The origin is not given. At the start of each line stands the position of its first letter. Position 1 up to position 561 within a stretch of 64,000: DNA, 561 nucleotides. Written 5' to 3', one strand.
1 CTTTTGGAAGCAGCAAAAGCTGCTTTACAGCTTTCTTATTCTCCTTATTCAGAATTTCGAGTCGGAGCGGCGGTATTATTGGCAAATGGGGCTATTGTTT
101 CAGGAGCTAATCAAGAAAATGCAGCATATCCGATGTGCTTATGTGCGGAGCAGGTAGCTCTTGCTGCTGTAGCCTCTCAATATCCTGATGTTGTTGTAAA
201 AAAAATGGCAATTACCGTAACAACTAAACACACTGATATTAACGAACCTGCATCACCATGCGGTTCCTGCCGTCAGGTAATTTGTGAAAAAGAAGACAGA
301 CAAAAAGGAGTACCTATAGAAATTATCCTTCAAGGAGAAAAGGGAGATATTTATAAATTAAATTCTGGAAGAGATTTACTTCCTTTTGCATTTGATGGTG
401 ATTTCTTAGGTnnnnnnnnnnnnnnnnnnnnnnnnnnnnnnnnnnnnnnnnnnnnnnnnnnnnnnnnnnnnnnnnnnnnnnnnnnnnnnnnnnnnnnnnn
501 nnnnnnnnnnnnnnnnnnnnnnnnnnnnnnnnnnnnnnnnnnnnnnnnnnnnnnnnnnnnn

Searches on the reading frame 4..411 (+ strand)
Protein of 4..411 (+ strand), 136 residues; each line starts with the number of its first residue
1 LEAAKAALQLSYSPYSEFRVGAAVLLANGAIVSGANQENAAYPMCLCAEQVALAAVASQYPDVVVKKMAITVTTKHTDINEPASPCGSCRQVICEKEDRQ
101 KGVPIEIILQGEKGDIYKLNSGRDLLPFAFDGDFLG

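Call 50: search_protein_families(library=pfam, proteins=[window:4-411:+], max_evalue=0.0001)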
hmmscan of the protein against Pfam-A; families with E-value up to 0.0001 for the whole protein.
window:4-411:+ (136 aa): 2 families
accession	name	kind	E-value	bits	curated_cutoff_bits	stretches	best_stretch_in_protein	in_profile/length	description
PF00383.29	dCMP_cyt_deam_1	-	5.4e-16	58.8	25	1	1-96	8-93/102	Cytidine and deoxycytidylate deaminase zinc-binding region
PF08211.18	dCMP_cyt_deam_2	-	3.4e-08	34.2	25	1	3-77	47-121/130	Cytidine and deoxycytidylate deaminase zinc-binding region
